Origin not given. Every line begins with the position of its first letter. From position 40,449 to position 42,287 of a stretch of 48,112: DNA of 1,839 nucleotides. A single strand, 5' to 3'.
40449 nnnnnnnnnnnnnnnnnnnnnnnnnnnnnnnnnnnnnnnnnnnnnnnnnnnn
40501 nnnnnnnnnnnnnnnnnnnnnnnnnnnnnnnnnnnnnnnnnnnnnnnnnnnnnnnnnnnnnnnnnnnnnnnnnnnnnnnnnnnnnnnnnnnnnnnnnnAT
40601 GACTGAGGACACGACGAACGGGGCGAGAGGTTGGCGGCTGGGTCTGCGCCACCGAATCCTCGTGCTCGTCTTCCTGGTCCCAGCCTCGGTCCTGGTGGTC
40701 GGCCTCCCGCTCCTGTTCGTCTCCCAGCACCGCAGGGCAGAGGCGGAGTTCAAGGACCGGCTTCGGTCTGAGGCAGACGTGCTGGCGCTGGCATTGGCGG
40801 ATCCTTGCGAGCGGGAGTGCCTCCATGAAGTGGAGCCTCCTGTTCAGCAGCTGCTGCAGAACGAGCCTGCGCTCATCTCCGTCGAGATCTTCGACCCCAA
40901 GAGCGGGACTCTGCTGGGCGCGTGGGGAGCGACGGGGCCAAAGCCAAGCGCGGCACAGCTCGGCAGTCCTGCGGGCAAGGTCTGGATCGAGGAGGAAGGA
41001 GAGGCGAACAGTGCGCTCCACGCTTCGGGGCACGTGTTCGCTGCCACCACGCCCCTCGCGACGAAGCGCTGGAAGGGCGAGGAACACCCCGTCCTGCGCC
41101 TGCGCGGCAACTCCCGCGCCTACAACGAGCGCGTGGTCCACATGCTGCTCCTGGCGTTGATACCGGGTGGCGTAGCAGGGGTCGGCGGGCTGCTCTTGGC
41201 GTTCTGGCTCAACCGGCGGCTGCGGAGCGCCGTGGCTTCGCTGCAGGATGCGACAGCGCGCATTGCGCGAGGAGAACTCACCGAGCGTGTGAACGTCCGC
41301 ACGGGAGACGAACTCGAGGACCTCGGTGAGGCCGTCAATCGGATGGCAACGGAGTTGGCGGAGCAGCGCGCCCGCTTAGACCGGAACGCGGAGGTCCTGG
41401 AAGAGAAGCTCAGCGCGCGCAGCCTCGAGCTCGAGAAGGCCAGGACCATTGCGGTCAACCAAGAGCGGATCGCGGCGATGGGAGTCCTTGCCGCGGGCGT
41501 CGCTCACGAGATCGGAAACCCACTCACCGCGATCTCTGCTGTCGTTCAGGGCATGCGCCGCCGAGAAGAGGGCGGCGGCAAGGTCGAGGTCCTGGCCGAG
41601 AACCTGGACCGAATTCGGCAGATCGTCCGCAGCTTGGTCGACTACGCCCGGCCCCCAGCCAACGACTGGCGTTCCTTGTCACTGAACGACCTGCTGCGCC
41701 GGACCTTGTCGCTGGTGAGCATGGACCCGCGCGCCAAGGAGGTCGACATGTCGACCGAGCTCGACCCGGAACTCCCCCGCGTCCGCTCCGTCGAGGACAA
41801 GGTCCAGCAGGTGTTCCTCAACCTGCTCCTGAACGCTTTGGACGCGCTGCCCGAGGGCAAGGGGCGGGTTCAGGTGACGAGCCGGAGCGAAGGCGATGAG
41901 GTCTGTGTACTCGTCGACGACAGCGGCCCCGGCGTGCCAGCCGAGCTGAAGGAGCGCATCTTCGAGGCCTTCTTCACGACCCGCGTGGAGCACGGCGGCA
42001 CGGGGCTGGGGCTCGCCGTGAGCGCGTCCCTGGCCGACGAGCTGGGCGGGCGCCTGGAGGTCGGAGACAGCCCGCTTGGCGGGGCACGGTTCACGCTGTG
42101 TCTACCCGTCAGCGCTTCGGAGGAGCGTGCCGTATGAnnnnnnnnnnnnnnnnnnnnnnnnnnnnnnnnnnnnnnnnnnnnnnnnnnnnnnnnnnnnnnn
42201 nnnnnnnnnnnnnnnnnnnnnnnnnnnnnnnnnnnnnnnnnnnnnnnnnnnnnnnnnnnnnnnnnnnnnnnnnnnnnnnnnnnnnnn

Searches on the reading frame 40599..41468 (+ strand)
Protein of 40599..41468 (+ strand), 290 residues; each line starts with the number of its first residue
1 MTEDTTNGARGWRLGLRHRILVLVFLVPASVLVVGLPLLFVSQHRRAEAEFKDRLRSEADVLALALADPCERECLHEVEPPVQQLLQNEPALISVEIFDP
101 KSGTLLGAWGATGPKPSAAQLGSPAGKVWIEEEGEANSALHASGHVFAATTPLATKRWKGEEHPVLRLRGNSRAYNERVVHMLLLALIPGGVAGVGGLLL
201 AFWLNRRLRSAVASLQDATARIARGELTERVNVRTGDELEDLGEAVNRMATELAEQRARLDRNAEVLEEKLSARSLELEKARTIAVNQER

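Call 25: find_homologous_proteins(query=window:40599-41468:+, max_evalue=0.00001)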
Query window:40599-41468:+ (290 aa): 7 proteins with E <= 0.00001 among 8000 candidates.
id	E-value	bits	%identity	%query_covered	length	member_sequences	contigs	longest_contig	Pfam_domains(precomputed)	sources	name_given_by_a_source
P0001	2.2e-111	390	69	96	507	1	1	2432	PF00672.31,PF02518.32,PF00512.32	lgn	-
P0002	3.0e-104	366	66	93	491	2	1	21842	PF00672.31,PF02518.32,PF00512.32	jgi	-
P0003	1.8e-89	318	57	97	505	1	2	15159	PF00672.31,PF02518.32,PF00512.32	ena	-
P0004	4.6e-88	313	57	98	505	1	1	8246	PF00672.31,PF02518.32,PF00512.32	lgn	-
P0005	8.8e-88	312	59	93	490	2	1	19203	PF00672.31,PF02518.32,PF00512.32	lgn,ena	-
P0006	1.8e-86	308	56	97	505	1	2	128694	PF00672.31,PF02518.32,PF00512.32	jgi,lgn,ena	-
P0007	4.2e-7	48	35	29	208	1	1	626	PF00672.31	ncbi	ncbi:MAG: HAMP domain-containing protein, partial [Mesorhizobium sp.]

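Call 27: find_encoding_contigs(protein=P0006, flank=10000, max_places=3)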
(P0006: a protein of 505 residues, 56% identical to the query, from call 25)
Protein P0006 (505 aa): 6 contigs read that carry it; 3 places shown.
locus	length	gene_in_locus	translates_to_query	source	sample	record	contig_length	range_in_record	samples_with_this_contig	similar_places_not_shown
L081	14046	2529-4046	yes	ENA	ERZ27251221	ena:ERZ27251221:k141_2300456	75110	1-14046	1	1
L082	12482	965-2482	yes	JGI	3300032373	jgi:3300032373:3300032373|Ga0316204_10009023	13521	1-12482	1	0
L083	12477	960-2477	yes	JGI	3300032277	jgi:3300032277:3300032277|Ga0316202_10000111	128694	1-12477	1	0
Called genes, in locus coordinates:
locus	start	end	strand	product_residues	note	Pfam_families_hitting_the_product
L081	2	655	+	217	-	?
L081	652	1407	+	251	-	PF01695:IstB_IS21, PF00308:Bac_DnaA (weak), PF02562:PhoH (weak)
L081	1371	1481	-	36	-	-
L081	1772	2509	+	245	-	PF00520:Ion_trans (faint), PF07885:Ion_trans_2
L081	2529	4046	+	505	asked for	PF00672:HAMP, PF00512:HisKA, PF02518:HATPase_c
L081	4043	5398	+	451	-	PF00072:Response_reg, PF00158:Sigma54_activat, PF14532:Sigma54_activ_2, PF07728:AAA_5 (weak), PF25601:AAA_lid_14, PF02954:HTH_8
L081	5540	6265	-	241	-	PF24273:TRASH_HVO_1752_C (faint), PF04945:YHS (faint)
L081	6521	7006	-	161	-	-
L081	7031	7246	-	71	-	-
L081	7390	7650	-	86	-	-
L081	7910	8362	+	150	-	PF00571:CBS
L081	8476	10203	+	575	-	PF00069:Pkinase, PF07714:PK_Tyr_Ser-Thr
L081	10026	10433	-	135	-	-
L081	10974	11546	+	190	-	PF00130:C1_1 (faint), PF03107:C1_2 (faint), PF14446:Prok-RING_1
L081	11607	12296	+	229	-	PF04525:LOR (weak)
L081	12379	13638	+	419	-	PF10396:TrmE_N, PF12631:MnmE_helical, PF01926:MMR_HSR1, PF02421:FeoB_N (weak)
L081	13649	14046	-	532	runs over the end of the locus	-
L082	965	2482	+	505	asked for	PF00672:HAMP, PF00512:HisKA, PF02518:HATPase_c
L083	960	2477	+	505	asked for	PF00672:HAMP, PF00512:HisKA, PF02518:HATPase_c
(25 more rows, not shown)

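Call 28: find_encoding_contigs(protein=P0002, flank=10000, max_places=3)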
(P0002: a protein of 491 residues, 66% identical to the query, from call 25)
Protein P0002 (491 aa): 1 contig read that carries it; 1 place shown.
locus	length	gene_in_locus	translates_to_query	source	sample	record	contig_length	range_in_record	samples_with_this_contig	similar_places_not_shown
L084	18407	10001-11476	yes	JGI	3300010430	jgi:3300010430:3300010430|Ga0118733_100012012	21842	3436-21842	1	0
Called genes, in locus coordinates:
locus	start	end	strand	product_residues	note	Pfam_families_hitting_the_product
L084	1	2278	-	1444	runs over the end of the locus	PF00873:ACR_tran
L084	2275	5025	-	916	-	PF19335:HMBD, PF25919:BSH_CusB, PF25973:BSH_CzcB, PF25869:3HB_CusB (weak), PF25954:Beta-barrel_RND_2, PF19335:HMBD, PF25975:CzcB_C, PF11827:DUF3347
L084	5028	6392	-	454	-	PF02321:OEP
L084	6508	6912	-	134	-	-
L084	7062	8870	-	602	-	PF00069:Pkinase, PF07714:PK_Tyr_Ser-Thr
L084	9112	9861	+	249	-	PF07885:Ion_trans_2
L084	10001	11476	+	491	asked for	PF00672:HAMP, PF00512:HisKA, PF02518:HATPase_c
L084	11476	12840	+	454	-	PF00072:Response_reg, PF00158:Sigma54_activat, PF14532:Sigma54_activ_2, PF07728:AAA_5, PF25601:AAA_lid_14, PF02954:HTH_8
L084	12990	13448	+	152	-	PF00571:CBS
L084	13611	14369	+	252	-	PF08394:Arc_trans_TRASH (faint), PF24273:TRASH_HVO_1752_C (faint)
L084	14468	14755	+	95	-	-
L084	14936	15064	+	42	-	-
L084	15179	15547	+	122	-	-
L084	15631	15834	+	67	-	-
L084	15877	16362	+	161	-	-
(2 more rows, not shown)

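Call 29: find_encoding_contigs(protein=P0005, flank=10000, max_places=3)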
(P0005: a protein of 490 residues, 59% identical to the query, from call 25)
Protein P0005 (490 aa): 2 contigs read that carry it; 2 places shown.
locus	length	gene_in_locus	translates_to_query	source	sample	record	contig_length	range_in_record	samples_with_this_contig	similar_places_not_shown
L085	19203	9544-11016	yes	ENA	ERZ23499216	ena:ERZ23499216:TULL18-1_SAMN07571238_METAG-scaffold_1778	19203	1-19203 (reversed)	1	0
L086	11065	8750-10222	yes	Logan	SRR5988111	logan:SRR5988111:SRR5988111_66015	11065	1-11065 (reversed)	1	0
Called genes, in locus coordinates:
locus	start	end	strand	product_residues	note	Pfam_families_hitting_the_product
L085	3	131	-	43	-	?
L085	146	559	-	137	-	PF01610:DDE_Tnp_ISL3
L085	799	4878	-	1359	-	PF00873:ACR_tran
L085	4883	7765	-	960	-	-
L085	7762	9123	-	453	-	PF02321:OEP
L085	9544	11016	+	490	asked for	PF00672:HAMP, PF00512:HisKA, PF02518:HATPase_c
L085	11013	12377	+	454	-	PF00072:Response_reg, PF00158:Sigma54_activat, PF01078:Mg_chelatase (faint), PF14532:Sigma54_activ_2, PF07728:AAA_5, PF25601:AAA_lid_14, PF02954:HTH_8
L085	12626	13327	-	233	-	-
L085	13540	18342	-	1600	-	PF00082:Peptidase_S8, PF07705:CARDB (faint)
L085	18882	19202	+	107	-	?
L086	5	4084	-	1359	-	PF00873:ACR_tran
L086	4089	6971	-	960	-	-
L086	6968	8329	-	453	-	PF02321:OEP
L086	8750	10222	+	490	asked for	PF00672:HAMP, PF00512:HisKA, PF02518:HATPase_c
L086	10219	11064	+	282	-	?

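Call 31: find_encoding_contigs(protein=P0003, flank=10000, max_places=2)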
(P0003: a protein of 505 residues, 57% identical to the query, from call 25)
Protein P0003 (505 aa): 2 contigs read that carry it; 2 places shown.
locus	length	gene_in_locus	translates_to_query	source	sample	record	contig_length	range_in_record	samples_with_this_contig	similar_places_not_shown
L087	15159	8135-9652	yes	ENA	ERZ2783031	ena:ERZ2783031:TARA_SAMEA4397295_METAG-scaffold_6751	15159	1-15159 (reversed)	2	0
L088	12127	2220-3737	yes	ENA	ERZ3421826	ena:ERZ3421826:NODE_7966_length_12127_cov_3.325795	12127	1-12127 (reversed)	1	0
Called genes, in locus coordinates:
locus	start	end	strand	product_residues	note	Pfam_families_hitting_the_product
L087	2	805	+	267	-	?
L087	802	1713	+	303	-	PF13793:Pribosyltran_N, PF00156:Pribosyltran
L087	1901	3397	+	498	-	PF00069:Pkinase, PF07714:PK_Tyr_Ser-Thr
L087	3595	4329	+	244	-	PF07885:Ion_trans_2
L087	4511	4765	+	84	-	-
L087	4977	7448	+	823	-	-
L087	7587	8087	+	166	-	-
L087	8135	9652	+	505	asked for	PF00672:HAMP, PF00512:HisKA, PF02518:HATPase_c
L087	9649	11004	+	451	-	PF00072:Response_reg, PF00158:Sigma54_activat, PF14532:Sigma54_activ_2, PF00004:AAA (faint), PF07728:AAA_5 (weak), PF25601:AAA_lid_14, PF02954:HTH_8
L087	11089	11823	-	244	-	PF04945:YHS (faint), PF24273:TRASH_HVO_1752_C (faint)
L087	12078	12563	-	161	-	-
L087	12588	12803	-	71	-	-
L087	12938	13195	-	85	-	-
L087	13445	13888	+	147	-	PF00571:CBS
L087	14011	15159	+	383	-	?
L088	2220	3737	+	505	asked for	PF00672:HAMP, PF00512:HisKA, PF02518:HATPase_c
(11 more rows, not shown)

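Call 32: find_encoding_contigs(protein=P0004, flank=10000, max_places=2)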
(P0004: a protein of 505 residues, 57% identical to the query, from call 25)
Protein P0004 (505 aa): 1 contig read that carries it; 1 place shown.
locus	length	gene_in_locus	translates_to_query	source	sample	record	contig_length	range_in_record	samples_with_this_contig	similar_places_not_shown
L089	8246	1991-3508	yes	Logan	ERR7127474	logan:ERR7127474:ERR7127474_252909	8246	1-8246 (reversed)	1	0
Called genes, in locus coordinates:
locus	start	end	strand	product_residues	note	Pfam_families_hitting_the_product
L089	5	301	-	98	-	-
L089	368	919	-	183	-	PF04542:Sigma70_r2, PF08281:Sigma70_r4_2, PF04545:Sigma70_r4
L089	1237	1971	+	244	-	PF07885:Ion_trans_2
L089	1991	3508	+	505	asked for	PF00672:HAMP, PF00512:HisKA, PF02518:HATPase_c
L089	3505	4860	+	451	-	PF00072:Response_reg, PF00158:Sigma54_activat, PF14532:Sigma54_activ_2, PF00004:AAA (faint), PF07728:AAA_5 (weak), PF25601:AAA_lid_14, PF02954:HTH_8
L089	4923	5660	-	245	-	PF24273:TRASH_HVO_1752_C (faint), PF08394:Arc_trans_TRASH (faint)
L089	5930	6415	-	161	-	-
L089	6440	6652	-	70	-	-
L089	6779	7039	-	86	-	-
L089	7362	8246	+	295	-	?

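Call 33: find_encoding_contigs(protein=P0001, flank=10000, max_places=2)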
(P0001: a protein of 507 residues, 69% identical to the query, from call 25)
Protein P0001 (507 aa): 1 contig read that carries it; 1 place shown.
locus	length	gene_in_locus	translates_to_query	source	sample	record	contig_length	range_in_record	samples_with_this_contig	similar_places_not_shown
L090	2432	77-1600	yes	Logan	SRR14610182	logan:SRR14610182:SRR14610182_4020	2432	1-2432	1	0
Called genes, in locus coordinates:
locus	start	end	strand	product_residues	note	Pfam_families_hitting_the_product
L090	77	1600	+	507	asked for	PF00672:HAMP, PF00512:HisKA, PF02518:HATPase_c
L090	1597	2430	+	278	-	?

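Call 73: search_protein_families(library=pfam, proteins=[L081:6521-7006:-, L081:7031-7246:-, L081:7390-7650:-, L087:7587-8087:+], max_evalue=0.01)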
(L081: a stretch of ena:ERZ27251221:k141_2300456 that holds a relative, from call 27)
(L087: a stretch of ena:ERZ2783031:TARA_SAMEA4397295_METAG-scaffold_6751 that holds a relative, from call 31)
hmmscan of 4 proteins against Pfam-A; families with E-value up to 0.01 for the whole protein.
L081:6521-7006:- (161 aa): 0 families

L081:7031-7246:- (71 aa): 0 families

L081:7390-7650:- (86 aa): 0 families

L087:7587-8087:+ (166 aa): 0 families

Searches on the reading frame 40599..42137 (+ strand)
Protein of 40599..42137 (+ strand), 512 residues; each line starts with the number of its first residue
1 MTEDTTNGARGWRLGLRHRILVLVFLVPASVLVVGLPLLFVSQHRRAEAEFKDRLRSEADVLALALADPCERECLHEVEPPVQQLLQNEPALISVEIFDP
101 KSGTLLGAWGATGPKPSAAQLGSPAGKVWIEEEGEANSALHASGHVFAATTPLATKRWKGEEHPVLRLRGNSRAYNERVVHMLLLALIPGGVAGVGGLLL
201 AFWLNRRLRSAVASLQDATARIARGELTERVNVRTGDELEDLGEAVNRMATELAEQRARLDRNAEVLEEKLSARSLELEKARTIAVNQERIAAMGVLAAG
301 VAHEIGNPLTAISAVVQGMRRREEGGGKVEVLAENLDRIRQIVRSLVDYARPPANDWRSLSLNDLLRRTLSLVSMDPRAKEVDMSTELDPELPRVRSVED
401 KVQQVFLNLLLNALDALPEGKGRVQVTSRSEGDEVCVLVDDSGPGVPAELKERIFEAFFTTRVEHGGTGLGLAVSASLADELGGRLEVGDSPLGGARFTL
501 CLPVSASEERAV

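Call 15: search_protein_families(library=pfam, proteins=[window:40599-42137:+], max_evalue=0.01)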
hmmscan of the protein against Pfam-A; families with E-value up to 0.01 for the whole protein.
window:40599-42137:+ (512 aa): 4 families
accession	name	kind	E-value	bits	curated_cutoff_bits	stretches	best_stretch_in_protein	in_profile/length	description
PF02518.31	HATPase_c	-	1.3e-25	90.4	26.4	1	399-504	3-109/111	Histidine kinase-, DNA gyrase B-, and HSP90-like ATPase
PF00672.30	HAMP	-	5.7e-12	46.2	25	1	203-254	1-52/53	HAMP domain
PF00512.31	HisKA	-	7.1e-11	42.4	26.9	1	295-352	3-63/66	His Kinase A (phospho-acceptor) domain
PF13581.12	HATPase_c_2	-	0.00028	21.4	27.4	1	421-482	53-112/127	Histidine kinase-like ATPase domain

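Call 21: find_related_loci(query=window:40599-42137:+, collection=genome_contigs, flank=10000)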
Query window:40599-42137:+ (512 aa) in genome_contigs; peptide patterns used: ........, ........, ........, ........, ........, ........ (x = any residue, [..] = any of these).
175 stretches matched a pattern; 117 encode a relative of the query (tblastn E <= 1e-3); the best 80 are kept; 80 distinct loci.
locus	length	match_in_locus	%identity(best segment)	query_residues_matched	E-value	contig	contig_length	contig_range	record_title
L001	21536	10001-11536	91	1-512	0e+0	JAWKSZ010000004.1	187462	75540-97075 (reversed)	MAG: Planctomycetota bacterium isolate ABC1.64 ABC1.64.fa-4, whole genome shotgun sequence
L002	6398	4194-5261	32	188-507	5e-46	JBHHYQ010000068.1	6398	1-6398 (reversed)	MAG: Candidatus Omnitrophota bacterium isolate Maj_2_bin.4 NODE_7184_length_6398_cov_5.331231, whole genome shotgun sequ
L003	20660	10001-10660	32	286-505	2e-34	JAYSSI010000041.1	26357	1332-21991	MAG: Pseudobdellovibrionaceae bacterium isolate GFS_12192 GFS_12192_40, whole genome shotgun sequence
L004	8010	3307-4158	34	263-508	6e-33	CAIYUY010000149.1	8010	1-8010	MAG: uncultured Desulfuromonadales bacterium isolate F14_bin-0369 genome assembly, contig: bin-0369:149/369, whole genom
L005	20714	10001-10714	31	286-506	4e-31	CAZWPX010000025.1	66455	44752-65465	MAG TPA_asm: uncultured Desulfobacterales bacterium isolate SRP167671_co1_84 genome assembly, contig: NODE_438_length_66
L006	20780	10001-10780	28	261-506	1e-29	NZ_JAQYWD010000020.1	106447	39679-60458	MAG: Desulfobacula sp. isolate LigF6_bin14 NODE_78_length_106447_cov_3.632129, whole genome shotgun sequence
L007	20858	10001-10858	30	206-505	3e-28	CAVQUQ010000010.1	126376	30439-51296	MAG: uncultured Alphaproteobacteria bacterium isolate MFD10007.bin.2.1 genome assembly, contig: contig_29401, whole geno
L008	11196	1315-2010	28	290-503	4e-28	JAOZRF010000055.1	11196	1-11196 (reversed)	MAG: Desulfobacula sp. isolate GMC6.concoct.225_sub GMC6_6565_length_11196_cov_6.963648, whole genome shotgun sequence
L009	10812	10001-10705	27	286-503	1e-27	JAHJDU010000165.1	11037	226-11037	MAG: Proteobacteria bacterium isolate Modern_marine.mb.74 Modern_marine.mb.74_k141_653416, whole genome shotgun sequence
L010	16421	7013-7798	28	261-508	1e-28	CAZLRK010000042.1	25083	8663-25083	MAG TPA_asm: uncultured Desulfobacterales bacterium isolate SRP077602_co2_250 genome assembly, contig: NODE_2930_length_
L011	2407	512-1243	27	277-503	5e-26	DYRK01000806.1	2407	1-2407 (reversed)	MAG TPA_asm: Desulfatirhabdium butyrativorans isolate SulCav_GS10_10_47_57 SulCav_GS10_10_95558_length_2407_cov_35_42006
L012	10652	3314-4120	32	277-503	2e-25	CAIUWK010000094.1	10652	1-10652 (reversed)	MAG: uncultured Geobacter sp. isolate E14_bin-1665 genome assembly, contig: bin-1665:094/113, whole genome shotgun seque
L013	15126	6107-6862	31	269-507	3e-24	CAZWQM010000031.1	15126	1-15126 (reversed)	MAG TPA_asm: uncultured Thiotrichales bacterium isolate SRP329387_co1_52 genome assembly, contig: NODE_1924_length_15126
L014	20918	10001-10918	26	204-508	1e-23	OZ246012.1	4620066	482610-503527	MAG: Gammaproteobacteria bacterium isolate cdc0f530-035d-4955-97c4-39c5ebdcd4ad genome assembly, chromosome: 1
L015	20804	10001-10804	29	244-504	2e-23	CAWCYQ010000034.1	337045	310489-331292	MAG: Terriglobia bacterium isolate MFD09603.bin.2.272 genome assembly, contig: contig_53560, whole genome shotgun sequen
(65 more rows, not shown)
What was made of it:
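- Tried and rejected: However, the closest genome is a MAG annotated as Planctomycetota (call 21).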

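Call 37: search_protein_families(library=ncbifam, proteins=[window:40599-42137:+], max_evalue=0.001)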
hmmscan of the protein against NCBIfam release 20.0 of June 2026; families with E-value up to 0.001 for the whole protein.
window:40599-42137:+ (512 aa): 83 families (the best 25 are shown)
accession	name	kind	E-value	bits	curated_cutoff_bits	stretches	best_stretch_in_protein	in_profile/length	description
NF008468.0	PRK11360.1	equivalog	1.4e-62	212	646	1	282-510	384-614/616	two-component system sensor histidine kinase AtoS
NF007688.0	PRK10364.1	equivalog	4.5e-52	177.3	479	1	287-507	233-454/460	two-component system sensor histidine kinase ZraS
NF052574.1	HisKinEspCMyxo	equivalog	2.7e-41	141.6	1200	1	285-508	408-641/785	serine histidine kinase EspC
NF038348.1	T2SS_HK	subfamily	2.7e-37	128.5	450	2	337-504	409-573/574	histidine kinase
NF041777.1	sens_FixL_Rhizob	equivalog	1.5e-32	112.9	850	1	283-507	251-484/485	sensor protein FixL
NF010411.0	PRK13837.1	equivalog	1.5e-32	112.5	647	1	287-509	443-680/828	two-component system VirA-like sensor kinase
NF046044.1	PnpS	equivalog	4.4e-32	111.5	400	1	299-503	175-390/390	two-component system histidine kinase PnpS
NF012163.2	BaeS_SmeS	equivalog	6e-32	111.2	500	2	297-503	243-457/457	sensor histidine kinase efflux regulator BaeS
NF047466.1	hybrid_RR_LvrB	exception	9.5e-32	110.6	500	1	237-504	107-376/377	hybrid histidine kinase/response regulator LvrB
NF047794.1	HisKinPtgB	equivalog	2.1e-31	108.9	1000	1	199-489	351-640/656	two-component system sensor histidine kinase PgtB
NF033092.0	HK_WalK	equivalog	2.7e-31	108.8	725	2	298-504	376-594/594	cell wall metabolism sensor histidine kinase WalK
NF053867.1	SprKinKinDBac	equivalog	2e-30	105.7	775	1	289-506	281-499/500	sporulation kinase KinD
NF011874.0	PRK15347.1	equivalog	5.1e-30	104.2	852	1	199-507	312-617/921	two component system sensor kinase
NF007898.0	PRK10604.1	equivalog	5.7e-29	101.6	478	2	290-507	208-426/433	two-component system sensor histidine kinase RstB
NF046026.1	HisKinCckACaul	equivalog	1.4e-28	99.4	1000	1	288-510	296-538/678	cell cycle histidine kinase CckA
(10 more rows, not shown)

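Call 50: find_encoding_contigs(protein=window:40599-42137:+, flank=2000, max_places=3)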
Protein window:40599-42137:+ (512 aa): 18 contigs read that carry it; 3 places shown.
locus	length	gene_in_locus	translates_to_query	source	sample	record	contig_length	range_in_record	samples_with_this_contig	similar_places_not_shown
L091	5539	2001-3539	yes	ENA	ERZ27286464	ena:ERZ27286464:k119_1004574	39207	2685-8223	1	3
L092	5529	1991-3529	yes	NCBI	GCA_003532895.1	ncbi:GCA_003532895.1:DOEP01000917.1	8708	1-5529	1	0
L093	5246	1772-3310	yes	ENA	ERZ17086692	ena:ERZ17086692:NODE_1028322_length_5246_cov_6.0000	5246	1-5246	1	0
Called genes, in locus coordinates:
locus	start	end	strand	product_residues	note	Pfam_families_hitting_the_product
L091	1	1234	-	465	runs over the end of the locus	PF02874:ATP-synt_ab_N (weak), PF00006:ATP-synt_ab, PF22919:ATP-synt_VA_C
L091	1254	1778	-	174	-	PF09990:DUF2231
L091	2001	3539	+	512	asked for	PF00672:HAMP, PF00512:HisKA, PF02518:HATPase_c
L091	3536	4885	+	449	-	PF00072:Response_reg, PF00158:Sigma54_activat, PF14532:Sigma54_activ_2, PF07728:AAA_5, PF25601:AAA_lid_14, PF02954:HTH_8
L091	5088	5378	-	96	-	-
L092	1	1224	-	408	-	PF02874:ATP-synt_ab_N (weak), PF00006:ATP-synt_ab, PF22919:ATP-synt_VA_C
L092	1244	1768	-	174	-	PF09990:DUF2231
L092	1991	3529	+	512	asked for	PF00672:HAMP, PF00512:HisKA, PF02518:HATPase_c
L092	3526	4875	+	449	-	PF00072:Response_reg, PF00158:Sigma54_activat, PF14532:Sigma54_activ_2, PF07728:AAA_5, PF25601:AAA_lid_14, PF02954:HTH_8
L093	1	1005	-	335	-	?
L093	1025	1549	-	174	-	PF09990:DUF2231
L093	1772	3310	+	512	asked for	PF00672:HAMP, PF00512:HisKA, PF02518:HATPase_c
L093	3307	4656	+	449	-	PF00072:Response_reg, PF00158:Sigma54_activat, PF14532:Sigma54_activ_2, PF07728:AAA_5, PF25601:AAA_lid_14, PF02954:HTH_8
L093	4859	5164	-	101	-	-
